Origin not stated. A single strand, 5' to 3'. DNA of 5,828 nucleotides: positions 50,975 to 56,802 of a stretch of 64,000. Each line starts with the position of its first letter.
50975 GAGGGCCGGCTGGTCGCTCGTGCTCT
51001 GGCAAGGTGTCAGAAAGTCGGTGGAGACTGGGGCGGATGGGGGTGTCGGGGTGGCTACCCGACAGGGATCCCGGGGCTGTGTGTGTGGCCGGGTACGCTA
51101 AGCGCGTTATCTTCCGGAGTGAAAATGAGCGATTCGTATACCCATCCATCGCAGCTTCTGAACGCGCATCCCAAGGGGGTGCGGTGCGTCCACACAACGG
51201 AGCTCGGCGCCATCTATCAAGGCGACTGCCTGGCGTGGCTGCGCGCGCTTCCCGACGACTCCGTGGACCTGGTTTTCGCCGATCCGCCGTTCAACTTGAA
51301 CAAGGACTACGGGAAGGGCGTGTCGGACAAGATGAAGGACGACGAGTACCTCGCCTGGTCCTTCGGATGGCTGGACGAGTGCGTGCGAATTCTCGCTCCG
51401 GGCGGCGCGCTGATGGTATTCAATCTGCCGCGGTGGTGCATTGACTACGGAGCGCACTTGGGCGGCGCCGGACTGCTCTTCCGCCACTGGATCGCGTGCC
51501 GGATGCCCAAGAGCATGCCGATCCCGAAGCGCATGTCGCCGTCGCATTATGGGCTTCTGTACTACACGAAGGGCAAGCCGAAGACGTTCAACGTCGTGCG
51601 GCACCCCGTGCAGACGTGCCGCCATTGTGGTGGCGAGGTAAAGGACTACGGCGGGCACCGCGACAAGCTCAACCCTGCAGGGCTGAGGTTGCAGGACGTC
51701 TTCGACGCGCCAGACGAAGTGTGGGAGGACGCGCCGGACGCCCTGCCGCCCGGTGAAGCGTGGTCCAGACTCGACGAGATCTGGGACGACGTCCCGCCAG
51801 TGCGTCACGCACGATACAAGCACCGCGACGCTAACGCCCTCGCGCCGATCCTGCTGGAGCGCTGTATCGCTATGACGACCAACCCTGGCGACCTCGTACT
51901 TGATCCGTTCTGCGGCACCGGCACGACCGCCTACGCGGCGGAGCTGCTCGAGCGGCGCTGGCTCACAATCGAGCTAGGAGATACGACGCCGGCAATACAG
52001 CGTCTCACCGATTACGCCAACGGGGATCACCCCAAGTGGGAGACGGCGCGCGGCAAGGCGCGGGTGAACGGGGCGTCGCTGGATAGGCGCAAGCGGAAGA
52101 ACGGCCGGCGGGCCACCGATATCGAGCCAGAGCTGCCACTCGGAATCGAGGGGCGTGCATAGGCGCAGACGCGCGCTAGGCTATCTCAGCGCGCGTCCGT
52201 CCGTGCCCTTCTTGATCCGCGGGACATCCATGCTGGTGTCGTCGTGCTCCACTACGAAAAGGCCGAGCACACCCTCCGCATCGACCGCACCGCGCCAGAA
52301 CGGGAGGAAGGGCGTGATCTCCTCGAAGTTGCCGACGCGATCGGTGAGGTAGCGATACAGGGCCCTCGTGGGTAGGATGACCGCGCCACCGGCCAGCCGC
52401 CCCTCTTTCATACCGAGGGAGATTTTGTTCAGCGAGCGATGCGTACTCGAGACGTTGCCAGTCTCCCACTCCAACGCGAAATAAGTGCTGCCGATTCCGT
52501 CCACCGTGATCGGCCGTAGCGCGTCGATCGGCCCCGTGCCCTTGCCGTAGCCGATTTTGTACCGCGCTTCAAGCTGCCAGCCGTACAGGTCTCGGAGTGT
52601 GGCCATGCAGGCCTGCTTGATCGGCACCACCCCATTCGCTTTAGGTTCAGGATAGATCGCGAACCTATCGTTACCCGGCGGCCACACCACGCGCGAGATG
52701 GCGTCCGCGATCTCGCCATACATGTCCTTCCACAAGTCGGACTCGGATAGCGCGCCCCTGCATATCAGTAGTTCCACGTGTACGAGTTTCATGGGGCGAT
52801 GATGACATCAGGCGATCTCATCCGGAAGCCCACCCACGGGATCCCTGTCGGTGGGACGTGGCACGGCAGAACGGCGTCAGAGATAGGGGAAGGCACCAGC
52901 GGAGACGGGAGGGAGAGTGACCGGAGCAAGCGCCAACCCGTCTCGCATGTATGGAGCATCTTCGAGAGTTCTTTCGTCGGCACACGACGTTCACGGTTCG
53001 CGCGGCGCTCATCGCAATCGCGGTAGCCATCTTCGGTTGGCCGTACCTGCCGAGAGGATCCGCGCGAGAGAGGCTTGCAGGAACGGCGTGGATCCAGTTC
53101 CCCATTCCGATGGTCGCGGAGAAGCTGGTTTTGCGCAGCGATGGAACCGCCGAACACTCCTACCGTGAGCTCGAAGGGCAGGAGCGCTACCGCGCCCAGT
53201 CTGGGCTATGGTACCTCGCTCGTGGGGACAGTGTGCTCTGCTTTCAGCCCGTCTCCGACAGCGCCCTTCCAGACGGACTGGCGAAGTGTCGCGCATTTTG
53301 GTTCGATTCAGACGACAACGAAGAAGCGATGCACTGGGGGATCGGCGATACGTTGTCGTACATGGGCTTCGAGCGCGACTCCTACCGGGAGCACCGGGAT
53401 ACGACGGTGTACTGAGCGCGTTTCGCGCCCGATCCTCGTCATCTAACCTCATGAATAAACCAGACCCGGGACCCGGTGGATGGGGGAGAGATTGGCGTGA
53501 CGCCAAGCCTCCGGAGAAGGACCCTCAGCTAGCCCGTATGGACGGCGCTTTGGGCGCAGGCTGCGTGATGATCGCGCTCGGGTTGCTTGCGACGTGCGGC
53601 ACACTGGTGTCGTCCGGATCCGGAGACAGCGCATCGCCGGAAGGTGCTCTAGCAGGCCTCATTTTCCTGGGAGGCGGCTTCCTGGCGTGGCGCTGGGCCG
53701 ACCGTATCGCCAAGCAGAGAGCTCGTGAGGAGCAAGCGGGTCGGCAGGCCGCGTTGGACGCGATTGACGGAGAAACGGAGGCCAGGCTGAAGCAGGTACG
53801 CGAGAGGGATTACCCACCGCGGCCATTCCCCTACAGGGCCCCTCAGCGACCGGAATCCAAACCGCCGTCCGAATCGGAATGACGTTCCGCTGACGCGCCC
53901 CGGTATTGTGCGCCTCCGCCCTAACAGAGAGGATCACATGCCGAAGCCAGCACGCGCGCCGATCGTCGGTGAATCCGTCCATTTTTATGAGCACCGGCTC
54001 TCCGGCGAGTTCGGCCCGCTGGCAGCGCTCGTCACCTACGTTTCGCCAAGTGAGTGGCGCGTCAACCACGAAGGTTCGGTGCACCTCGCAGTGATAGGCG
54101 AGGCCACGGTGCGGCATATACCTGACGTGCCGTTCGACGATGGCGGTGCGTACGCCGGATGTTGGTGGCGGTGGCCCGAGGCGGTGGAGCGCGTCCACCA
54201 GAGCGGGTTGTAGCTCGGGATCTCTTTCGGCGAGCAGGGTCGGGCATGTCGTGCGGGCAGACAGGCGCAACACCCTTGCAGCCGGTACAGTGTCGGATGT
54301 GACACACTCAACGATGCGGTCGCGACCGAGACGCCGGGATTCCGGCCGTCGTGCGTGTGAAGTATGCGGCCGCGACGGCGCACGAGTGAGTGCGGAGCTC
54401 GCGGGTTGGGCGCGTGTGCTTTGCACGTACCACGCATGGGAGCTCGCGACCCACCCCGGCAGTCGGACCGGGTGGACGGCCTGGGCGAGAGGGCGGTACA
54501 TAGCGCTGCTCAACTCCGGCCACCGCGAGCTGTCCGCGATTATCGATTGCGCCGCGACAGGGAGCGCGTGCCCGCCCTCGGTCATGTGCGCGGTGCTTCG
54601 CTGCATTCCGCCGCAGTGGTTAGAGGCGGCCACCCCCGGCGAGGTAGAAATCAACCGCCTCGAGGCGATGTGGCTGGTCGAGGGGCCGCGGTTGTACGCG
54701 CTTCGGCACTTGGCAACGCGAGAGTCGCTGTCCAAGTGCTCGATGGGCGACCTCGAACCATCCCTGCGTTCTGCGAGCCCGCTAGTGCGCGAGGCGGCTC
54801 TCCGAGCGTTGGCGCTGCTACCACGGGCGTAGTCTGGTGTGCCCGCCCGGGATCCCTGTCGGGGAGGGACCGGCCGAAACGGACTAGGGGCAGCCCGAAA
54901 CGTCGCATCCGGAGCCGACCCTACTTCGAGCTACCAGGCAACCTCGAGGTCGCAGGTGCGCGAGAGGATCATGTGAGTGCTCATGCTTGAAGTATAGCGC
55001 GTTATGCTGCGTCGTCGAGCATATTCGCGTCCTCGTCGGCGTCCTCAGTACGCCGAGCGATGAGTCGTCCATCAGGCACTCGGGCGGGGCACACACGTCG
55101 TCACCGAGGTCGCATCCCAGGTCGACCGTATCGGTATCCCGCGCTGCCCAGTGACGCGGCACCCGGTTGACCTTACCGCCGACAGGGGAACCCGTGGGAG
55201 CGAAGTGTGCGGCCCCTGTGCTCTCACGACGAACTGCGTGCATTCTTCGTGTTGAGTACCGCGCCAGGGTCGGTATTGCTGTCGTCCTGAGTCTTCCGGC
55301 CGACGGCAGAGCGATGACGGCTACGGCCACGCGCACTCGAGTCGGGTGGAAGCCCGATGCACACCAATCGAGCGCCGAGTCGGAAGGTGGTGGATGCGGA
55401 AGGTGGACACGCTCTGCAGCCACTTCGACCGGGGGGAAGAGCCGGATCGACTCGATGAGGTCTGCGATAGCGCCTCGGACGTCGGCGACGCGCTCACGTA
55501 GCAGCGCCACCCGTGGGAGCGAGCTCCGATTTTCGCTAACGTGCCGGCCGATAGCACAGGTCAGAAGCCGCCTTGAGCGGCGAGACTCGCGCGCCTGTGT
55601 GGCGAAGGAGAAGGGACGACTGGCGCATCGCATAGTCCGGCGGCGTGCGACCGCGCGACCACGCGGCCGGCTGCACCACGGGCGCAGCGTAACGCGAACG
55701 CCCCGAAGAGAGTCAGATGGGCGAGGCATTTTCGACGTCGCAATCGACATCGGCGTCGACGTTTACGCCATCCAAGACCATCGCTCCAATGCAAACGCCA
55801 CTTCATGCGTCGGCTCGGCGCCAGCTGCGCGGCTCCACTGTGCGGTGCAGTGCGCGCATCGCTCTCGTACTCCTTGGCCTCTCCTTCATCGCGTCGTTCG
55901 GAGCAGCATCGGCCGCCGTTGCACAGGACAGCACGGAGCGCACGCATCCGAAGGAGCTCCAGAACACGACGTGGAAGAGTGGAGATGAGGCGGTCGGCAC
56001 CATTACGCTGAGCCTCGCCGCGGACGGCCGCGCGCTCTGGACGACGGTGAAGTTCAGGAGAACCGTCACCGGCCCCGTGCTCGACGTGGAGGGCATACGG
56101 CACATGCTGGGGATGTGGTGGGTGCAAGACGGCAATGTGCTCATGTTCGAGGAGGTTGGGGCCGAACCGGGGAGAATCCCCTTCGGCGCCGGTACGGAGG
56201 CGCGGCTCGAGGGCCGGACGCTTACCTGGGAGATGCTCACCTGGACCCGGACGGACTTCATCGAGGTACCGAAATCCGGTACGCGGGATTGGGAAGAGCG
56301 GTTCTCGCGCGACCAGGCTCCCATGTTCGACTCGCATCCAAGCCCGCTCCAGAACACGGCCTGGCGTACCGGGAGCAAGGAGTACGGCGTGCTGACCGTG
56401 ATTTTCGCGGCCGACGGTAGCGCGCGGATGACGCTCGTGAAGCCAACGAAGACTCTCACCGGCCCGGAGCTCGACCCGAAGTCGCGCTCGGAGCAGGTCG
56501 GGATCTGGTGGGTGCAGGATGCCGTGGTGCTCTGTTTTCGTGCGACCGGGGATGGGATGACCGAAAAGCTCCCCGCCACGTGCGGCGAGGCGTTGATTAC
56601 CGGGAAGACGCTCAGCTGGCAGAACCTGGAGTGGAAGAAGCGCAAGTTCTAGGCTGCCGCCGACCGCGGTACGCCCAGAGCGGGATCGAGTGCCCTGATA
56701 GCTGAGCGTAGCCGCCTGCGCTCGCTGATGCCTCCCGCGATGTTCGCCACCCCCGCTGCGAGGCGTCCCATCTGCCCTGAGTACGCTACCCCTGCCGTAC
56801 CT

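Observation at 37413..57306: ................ repeat family (about 10 copies) punctuating the accessory region at module boundaries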

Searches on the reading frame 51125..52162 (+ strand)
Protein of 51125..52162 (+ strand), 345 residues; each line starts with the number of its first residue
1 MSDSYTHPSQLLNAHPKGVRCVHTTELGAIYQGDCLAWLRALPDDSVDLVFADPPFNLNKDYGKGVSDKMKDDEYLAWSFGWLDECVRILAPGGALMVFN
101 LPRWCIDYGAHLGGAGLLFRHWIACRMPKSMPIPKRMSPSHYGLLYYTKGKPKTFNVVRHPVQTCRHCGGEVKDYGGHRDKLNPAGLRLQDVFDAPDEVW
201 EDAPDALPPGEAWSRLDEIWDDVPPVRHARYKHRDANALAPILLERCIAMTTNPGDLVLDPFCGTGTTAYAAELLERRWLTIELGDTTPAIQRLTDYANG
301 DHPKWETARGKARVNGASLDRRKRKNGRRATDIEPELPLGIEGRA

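Call 24: search_protein_families(library=ncbifam, proteins=[window:51125-52162:+], max_evalue=0.01)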
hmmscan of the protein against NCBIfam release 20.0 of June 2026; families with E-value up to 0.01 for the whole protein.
window:51125-52162:+ (345 aa): 6 families
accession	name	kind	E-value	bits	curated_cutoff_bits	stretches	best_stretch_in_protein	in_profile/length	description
NF008572.0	PRK11524.1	equivalog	1.4e-29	103.2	292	2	26-100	13-86/294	adenine-specific DNA-methyltransferase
NF050803.1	DnaMtaseCcrMCaul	equivalog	4.4e-23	81.8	830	2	242-306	193-259/350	adenine-specific DNA-methyltransferase CcrM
NF010253.0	PRK13699.1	subfamily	1.8e-10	40.9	244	2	244-285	153-194/226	DNA methyltransferase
NF008748.0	PRK11783.1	equivalog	3.3e-05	22.3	466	1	30-98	596-657/704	bifunctional 23S rRNA (guanine(2069)-N(7))-methyltransferase RlmK/23S rRNA (guanine(2445)-N(2))-methyltransferase RlmL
TIGR01177.1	TIGR01177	hypoth_equivalog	0.00024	20.5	316.55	1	253-275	181-203/330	TIGR01177 family methyltransferase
NF045667.1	MTase_DVU1556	equivalog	0.0097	15.4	155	0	250-269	18-37/213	DVU_1556 family methyltransferase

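Call 95: search_protein_families(library=padloc, proteins=[window:51125-52162:+], max_evalue=0.001)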
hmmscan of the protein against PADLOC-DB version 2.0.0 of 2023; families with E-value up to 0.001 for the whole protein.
window:51125-52162:+ (345 aa): 56 families (the best 25 are shown)
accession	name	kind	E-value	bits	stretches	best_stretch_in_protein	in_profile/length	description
PDLC03238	MTase_II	-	3.2e-92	307.8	2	23-194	119-290/428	Type II methyltransferase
PDLC03299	MTase_II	-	2.6e-34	117.1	2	29-175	16-163/296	Type II methyltransferase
PDLC03371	MTase_II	-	7.8e-34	115.4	1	24-284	7-240/260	Type II methyltransferase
PDLC03320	MTase_II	-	2.4e-26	90.6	2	29-104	34-108/289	Type II methyltransferase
PDLC03216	MTase_II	-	7.8e-25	85.6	2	24-126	8-123/364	Type II methyltransferase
PDLC03738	oMTase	-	2.5e-23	80.4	2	23-149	16-157/376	orphan methyltransferase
PDLC03265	MTase_II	-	2.2e-22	78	2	30-99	27-97/333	Type II methyltransferase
PDLC03230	MTase_II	-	1.5e-21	75.1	2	25-152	33-165/360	Type II methyltransferase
PDLC03353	MTase_II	-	7.1e-21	72.9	2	218-285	174-239/260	Type II methyltransferase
PDLC03339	MTase_II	-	1.3e-19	68.2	2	241-290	215-265/399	Type II methyltransferase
PDLC03323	MTase_II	-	4.5e-19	66.7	2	20-98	7-82/330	Type II methyltransferase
PDLC03387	MTase_II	-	9e-19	65.7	2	227-286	206-265/289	Type II methyltransferase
PDLC03350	MTase_II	-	1.7e-15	55.3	2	223-285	224-284/312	Type II methyltransferase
PDLC03636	MTase_III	-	1.9e-15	54.7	1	242-289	351-398/575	Type III methyltransferase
PDLC03337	MTase_II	-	4.4e-15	53.7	1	27-107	8-87/264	Type II methyltransferase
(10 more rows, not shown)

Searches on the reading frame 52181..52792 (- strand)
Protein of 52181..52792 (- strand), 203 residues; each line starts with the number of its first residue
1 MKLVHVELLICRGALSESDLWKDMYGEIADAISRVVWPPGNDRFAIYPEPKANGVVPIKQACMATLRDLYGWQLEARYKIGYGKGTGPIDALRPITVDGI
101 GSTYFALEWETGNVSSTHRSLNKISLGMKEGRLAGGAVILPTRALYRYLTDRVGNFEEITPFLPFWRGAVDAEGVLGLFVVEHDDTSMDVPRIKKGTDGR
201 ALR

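Call 8: search_protein_families(library=pfam, proteins=[window:52181-52792:-], max_evalue=0.01)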
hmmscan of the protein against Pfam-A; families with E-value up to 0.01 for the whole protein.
window:52181-52792:- (203 aa): 1 family
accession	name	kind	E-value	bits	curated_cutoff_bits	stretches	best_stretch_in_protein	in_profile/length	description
PF02923.21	BamHI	-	1.6e-51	174.6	22.8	1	2-163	1-156/157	Restriction endonuclease BamHI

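Call 12: find_encoding_contigs(protein=window:52181-52792:-, flank=10000, max_places=6)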
Protein window:52181-52792:- (203 aa): 1 contig read that carries it; 1 place shown.
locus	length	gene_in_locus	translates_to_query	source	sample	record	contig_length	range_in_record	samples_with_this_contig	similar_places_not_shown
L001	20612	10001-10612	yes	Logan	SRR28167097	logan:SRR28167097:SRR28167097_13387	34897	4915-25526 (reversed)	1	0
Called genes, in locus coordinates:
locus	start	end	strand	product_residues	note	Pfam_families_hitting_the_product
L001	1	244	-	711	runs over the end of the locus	-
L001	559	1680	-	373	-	PF01906:YbjQ_1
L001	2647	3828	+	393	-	PF01446:Rep_1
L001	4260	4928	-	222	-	-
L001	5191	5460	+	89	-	-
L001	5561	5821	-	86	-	-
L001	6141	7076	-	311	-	-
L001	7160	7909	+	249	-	-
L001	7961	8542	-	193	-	-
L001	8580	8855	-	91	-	-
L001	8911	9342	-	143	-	-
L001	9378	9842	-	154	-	-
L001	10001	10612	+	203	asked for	PF02923:BamHI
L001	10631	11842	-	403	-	PF01555:N6_N4_Mtase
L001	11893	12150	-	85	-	-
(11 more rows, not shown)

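Call 24: search_protein_families(library=ncbifam, proteins=[window:52181-52792:-], max_evalue=0.01)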
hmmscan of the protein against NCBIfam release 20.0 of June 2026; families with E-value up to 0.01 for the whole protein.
window:52181-52792:- (203 aa): 0 families

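Call 95: search_protein_families(library=padloc, proteins=[window:52181-52792:-], max_evalue=0.001)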
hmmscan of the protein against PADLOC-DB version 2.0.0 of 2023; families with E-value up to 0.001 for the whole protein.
window:52181-52792:- (203 aa): 1 family
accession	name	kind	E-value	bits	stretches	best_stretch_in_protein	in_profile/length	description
PDLC03435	REase_II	-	3.5e-58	194.7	1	1-203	1-200/200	Type II restriction enzyme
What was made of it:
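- On Shufflon (Rci/sfx): The modules hold whole, unrelated genes (calls 8, 12, 95).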

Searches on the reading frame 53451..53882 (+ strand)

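Call 21: search_protein_families(library=pfam, proteins=[window:53451-53882:+], max_evalue=0.1)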
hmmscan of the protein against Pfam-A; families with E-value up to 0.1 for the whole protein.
window:53451-53882:+ (143 aa): 1 family
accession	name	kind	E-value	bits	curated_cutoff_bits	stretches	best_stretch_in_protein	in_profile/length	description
PF19744.4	DUF6232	-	0.024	15.5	27.4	1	32-86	34-79/117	Family of unknown function (DUF6232)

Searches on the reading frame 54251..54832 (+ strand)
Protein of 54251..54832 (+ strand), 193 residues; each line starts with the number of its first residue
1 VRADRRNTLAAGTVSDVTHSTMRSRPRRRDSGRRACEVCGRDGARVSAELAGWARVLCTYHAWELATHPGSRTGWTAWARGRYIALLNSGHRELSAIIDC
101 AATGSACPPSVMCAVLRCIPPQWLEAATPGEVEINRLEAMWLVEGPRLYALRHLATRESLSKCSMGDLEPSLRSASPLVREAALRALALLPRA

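Call 22: search_protein_families(library=pfam, proteins=[window:54251-54832:+], max_evalue=0.1)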
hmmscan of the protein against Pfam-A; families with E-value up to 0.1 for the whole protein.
window:54251-54832:+ (193 aa): 1 family
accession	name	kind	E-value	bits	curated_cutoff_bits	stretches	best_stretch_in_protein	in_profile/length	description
PF09297.16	Zn_ribbon_NUD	-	0.07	13.3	24.8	1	39-56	6-23/32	NADH pyrophosphatase zinc ribbon domain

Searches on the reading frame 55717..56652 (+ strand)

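Call 8: search_protein_families(library=pfam, proteins=[window:55717-56652:+], max_evalue=0.01)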
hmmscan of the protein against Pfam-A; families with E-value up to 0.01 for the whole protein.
window:55717-56652:+ (311 aa): 0 families

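Call 22: search_protein_families(library=pfam, proteins=[window:55717-56652:+], max_evalue=0.1)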
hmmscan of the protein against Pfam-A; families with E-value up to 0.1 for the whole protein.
window:55717-56652:+ (311 aa): 0 families

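Call 24: search_protein_families(library=ncbifam, proteins=[window:55717-56652:+], max_evalue=0.01)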
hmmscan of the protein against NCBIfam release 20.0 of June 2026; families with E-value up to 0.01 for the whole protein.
window:55717-56652:+ (311 aa): 0 families

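Call 56: search_protein_families(library=pfam, proteins=[L164:6081-6419:-, L164:13259-13879:-, L164:13930-14490:-, L164:4762-6084:+], max_evalue=0.01)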
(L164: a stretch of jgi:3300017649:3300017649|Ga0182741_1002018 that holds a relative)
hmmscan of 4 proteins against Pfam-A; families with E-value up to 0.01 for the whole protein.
L164:6081-6419:- (112 aa): 0 families

L164:13259-13879:- (206 aa): 0 families

L164:13930-14490:- (186 aa): 3 families
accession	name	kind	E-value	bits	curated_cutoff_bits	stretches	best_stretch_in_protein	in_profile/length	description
PF08772.16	Zn_ribbon_NOB1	-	0.0042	17.6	24.9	0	4-50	9-56/72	Nin one binding (NOB1) Zn-ribbon like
PF13240.11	Zn_Ribbon_1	-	0.0055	16.9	25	1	6-27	2-23/23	zinc-ribbon domain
PF12773.13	DZR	-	0.0068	17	27.3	0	6-24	27-45/45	Double zinc ribbon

L164:4762-6084:+ (440 aa): 1 family
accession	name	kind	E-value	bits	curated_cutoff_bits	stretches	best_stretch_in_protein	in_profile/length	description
PF00589.27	Phage_integrase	-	1.3e-06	28.7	27.1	1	245-402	35-170/172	Phage integrase family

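Call 95: search_protein_families(library=padloc, proteins=[window:55717-56652:+], max_evalue=0.001)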
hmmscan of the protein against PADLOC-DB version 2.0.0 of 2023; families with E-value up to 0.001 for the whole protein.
window:55717-56652:+ (311 aa): 0 families
